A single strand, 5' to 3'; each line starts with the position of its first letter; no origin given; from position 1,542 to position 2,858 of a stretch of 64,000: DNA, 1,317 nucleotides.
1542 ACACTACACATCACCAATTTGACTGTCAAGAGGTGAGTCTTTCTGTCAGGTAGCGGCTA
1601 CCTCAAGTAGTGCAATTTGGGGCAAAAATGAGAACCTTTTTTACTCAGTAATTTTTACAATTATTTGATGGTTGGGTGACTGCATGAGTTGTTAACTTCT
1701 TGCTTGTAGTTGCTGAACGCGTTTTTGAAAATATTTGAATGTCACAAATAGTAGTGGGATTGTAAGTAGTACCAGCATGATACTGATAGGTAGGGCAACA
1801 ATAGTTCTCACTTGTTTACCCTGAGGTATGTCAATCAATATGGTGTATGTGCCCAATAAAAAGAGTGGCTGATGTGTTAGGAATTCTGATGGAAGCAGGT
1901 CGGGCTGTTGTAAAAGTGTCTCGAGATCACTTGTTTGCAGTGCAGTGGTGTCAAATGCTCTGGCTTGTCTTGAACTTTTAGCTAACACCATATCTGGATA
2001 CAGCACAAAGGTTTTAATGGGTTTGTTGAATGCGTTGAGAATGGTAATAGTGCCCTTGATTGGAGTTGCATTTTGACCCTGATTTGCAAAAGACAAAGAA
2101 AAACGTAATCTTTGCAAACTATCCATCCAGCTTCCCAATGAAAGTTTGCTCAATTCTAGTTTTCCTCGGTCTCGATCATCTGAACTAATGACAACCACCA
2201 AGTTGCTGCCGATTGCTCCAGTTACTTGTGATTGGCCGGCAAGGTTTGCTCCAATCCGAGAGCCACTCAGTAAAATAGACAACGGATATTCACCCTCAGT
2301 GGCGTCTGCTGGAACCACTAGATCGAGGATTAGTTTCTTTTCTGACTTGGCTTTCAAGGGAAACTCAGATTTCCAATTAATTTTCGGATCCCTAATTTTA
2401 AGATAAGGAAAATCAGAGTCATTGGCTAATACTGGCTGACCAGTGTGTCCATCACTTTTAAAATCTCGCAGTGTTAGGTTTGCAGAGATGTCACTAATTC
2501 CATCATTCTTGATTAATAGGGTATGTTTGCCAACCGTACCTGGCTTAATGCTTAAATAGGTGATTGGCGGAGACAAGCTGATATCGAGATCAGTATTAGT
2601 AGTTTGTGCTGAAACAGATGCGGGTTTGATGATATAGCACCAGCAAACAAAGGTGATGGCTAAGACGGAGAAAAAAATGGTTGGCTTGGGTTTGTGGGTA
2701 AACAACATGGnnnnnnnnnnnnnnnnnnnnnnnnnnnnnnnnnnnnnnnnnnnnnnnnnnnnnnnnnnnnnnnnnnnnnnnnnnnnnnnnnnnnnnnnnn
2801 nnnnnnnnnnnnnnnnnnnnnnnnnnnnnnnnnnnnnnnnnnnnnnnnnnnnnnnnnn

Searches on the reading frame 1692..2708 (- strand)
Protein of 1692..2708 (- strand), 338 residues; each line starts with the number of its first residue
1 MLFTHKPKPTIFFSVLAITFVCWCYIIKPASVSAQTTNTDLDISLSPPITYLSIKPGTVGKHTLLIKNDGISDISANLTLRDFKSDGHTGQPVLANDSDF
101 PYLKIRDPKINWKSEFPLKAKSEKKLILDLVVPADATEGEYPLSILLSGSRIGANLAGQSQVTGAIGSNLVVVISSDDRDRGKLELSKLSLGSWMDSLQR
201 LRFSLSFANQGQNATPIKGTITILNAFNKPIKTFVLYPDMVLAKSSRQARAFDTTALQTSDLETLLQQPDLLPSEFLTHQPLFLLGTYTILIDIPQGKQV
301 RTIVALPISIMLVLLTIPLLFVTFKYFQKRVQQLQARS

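Call 56: find_encoding_contigs(protein=window:1692-2708:-, flank=10000, max_places=3)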
Protein window:1692-2708:- (338 aa): 3 contigs read that carry it; 1 place shown.
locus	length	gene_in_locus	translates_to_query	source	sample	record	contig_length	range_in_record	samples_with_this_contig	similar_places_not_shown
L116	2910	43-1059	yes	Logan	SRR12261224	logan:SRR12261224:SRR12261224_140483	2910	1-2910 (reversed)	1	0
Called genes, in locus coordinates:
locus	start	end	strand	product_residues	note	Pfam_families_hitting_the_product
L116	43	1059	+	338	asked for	-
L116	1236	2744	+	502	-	-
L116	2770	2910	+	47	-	?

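Call 63: search_protein_families(library=pfam, proteins=[window:1692-2708:-], max_evalue=0.001)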
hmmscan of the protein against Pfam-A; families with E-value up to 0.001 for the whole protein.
window:1692-2708:- (338 aa): 0 families
